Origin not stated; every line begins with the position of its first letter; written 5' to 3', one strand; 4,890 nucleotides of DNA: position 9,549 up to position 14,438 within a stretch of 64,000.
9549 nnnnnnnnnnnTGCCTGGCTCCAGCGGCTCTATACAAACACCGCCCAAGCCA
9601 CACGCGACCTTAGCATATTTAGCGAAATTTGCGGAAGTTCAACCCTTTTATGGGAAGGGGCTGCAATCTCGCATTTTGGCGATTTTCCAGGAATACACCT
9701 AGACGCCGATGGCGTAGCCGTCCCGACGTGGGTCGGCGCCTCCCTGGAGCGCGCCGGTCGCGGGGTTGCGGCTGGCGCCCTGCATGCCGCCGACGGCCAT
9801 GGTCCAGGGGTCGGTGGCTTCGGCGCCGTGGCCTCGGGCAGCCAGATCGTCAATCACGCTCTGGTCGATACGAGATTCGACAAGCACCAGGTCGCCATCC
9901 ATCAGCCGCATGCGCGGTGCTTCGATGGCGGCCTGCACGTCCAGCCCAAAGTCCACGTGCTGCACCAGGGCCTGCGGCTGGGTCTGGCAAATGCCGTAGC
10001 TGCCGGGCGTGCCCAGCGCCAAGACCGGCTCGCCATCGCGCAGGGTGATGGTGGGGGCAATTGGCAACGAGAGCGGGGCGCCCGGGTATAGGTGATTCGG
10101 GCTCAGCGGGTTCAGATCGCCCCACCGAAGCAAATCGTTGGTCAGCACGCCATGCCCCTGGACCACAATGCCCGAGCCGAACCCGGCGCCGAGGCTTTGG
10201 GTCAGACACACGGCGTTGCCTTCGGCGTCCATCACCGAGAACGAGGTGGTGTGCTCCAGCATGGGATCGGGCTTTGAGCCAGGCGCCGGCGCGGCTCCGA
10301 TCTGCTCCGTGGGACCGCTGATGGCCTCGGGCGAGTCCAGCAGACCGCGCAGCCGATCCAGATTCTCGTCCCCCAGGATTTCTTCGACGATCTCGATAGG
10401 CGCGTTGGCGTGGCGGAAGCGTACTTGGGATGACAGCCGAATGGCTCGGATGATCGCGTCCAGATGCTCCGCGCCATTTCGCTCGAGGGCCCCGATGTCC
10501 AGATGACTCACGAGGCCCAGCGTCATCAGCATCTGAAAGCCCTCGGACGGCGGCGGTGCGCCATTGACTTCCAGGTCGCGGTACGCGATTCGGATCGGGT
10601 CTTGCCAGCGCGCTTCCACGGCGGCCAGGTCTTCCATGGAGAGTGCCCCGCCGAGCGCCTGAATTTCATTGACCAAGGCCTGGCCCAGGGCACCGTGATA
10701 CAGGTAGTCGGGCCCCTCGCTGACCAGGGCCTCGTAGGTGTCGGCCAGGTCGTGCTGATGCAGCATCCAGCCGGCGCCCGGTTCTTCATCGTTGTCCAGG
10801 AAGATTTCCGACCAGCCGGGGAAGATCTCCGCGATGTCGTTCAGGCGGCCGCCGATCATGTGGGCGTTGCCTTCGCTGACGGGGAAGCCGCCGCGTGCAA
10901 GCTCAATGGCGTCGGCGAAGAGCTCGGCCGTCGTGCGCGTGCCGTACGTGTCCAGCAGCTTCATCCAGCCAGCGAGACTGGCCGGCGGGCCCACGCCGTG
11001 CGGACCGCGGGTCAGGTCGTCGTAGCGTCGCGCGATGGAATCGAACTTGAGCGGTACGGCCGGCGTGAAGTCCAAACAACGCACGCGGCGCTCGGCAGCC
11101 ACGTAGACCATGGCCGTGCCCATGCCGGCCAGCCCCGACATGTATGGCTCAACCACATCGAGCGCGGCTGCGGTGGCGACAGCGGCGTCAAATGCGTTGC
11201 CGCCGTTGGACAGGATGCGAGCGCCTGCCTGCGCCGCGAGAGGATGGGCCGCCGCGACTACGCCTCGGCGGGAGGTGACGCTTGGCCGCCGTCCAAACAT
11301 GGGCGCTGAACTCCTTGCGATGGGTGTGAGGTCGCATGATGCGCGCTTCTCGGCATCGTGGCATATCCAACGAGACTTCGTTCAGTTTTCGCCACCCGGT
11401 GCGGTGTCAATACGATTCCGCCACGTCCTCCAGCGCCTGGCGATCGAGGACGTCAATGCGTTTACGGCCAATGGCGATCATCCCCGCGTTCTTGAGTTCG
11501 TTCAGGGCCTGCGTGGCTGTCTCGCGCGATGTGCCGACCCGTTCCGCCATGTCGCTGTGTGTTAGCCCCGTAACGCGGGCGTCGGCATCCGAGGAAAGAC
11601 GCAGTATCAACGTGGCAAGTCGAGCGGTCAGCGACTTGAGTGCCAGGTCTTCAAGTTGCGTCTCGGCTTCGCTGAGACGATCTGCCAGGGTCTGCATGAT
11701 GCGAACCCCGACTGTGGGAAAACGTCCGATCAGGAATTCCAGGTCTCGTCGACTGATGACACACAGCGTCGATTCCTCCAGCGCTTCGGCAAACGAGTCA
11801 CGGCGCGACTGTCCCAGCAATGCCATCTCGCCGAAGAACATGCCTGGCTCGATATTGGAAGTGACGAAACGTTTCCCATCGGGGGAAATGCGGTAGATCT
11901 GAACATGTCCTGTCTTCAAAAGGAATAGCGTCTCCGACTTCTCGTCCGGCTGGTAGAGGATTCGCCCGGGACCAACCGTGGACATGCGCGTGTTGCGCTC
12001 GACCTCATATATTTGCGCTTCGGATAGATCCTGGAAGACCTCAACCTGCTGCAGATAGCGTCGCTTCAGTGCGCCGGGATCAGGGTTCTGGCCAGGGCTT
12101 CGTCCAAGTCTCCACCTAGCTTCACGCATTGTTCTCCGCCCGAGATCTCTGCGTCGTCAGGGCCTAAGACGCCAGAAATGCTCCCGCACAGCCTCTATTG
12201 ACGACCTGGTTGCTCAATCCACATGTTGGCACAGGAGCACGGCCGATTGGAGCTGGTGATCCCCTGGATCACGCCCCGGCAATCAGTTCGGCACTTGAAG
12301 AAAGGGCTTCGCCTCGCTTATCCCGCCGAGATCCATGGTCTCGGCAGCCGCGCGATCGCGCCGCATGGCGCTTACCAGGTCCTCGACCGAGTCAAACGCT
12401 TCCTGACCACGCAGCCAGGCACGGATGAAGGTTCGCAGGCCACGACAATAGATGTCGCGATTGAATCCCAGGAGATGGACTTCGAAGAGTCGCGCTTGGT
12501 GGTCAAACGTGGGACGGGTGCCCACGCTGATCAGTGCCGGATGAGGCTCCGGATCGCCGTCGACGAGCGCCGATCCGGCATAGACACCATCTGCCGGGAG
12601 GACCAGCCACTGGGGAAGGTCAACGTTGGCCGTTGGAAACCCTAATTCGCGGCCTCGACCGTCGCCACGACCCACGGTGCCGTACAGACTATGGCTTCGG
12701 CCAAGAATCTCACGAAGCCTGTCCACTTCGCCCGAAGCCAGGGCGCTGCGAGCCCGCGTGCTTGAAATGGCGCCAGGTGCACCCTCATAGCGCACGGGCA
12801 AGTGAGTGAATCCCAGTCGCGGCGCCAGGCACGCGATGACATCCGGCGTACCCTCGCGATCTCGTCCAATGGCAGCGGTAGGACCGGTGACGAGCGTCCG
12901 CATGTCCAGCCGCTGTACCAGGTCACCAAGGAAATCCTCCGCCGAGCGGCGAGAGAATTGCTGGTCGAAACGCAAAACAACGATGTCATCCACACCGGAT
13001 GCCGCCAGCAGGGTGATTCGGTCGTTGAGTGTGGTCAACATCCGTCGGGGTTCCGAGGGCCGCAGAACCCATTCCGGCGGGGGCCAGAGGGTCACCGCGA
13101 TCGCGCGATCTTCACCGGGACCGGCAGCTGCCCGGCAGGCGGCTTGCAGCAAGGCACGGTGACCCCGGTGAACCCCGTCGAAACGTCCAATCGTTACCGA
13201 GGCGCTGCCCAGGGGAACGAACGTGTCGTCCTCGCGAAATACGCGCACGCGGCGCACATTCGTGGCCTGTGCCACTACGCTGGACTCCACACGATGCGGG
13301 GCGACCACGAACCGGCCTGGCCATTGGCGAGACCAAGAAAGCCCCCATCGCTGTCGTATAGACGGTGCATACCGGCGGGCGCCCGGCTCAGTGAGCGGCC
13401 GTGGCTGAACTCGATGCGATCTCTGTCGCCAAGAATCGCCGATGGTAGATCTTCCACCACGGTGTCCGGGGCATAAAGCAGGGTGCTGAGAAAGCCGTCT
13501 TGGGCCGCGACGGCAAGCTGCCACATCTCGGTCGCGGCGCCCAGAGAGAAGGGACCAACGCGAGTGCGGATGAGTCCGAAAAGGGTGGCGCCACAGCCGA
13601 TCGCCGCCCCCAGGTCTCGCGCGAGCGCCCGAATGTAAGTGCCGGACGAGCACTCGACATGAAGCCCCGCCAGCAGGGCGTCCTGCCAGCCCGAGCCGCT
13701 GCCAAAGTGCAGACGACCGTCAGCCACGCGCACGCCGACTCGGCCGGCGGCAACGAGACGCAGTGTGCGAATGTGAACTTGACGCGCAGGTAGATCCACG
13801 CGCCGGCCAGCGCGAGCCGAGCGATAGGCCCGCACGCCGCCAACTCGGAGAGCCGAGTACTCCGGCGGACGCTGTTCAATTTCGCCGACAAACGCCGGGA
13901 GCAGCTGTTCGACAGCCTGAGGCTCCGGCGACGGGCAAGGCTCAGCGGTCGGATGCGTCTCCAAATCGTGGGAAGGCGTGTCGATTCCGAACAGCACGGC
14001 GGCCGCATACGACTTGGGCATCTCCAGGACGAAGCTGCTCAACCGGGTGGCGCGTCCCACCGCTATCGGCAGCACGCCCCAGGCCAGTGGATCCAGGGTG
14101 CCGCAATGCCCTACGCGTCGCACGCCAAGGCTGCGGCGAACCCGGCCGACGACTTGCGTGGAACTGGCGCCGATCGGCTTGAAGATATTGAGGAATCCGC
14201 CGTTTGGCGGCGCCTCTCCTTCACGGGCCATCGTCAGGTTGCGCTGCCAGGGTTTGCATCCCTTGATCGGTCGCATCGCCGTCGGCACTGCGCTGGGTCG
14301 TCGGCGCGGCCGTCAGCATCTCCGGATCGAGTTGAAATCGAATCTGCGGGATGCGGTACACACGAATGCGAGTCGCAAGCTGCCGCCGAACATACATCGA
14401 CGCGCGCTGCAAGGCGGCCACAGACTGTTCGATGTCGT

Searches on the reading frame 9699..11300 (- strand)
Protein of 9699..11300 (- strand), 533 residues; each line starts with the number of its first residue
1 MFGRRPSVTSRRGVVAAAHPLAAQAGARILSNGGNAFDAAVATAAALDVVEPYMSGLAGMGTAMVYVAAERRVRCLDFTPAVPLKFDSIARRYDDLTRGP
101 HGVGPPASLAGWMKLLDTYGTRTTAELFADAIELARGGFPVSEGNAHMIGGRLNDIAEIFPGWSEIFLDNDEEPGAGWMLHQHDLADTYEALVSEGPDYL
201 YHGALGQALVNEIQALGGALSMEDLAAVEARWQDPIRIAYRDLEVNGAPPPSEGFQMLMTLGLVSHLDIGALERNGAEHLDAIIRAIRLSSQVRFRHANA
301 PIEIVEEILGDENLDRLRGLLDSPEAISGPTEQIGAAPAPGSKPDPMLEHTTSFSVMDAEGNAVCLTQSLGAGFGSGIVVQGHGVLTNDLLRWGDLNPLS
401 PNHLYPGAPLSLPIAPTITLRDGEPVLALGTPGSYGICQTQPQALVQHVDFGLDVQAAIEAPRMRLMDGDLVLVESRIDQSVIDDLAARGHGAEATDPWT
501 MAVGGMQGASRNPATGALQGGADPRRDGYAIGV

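Call 49: search_protein_families(library=pfam, proteins=[window:9699-11300:-], max_evalue=0.00001)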
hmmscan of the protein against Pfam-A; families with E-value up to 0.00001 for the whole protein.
window:9699-11300:- (533 aa): 1 family
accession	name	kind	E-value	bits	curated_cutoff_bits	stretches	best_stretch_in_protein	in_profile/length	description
PF01019.26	G_glu_transpept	-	5.1e-103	346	27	1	28-528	2-512/512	Gamma-glutamyltranspeptidase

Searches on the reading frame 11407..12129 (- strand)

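Call 49: search_protein_families(library=pfam, proteins=[window:11407-12129:-], max_evalue=0.00001)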
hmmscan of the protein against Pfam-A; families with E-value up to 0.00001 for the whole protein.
window:11407-12129:- (240 aa): 2 families
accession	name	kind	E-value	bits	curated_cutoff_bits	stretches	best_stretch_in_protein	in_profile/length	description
PF00027.35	cNMP_binding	-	9.8e-20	70.8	27.5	1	53-134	5-86/89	Cyclic nucleotide-binding domain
PF13545.12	HTH_Crp_2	-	3.1e-17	62.7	27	1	169-235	1-69/70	Crp-like helix-turn-helix domain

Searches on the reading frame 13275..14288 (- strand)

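Call 49: search_protein_families(library=pfam, proteins=[window:13275-14288:-], max_evalue=0.00001)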
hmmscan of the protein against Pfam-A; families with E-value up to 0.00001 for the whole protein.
window:13275-14288:- (337 aa): 2 families
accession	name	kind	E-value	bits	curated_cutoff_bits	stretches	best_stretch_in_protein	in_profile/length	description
PF01509.24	TruB_N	-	2.7e-42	145.1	27.3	1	51-219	1-149/149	TruB family pseudouridylate synthase (N terminal domain)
PF16198.10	TruB_C_2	-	9.1e-08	32.6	29.3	1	220-262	1-43/66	tRNA pseudouridylate synthase B C-terminal domain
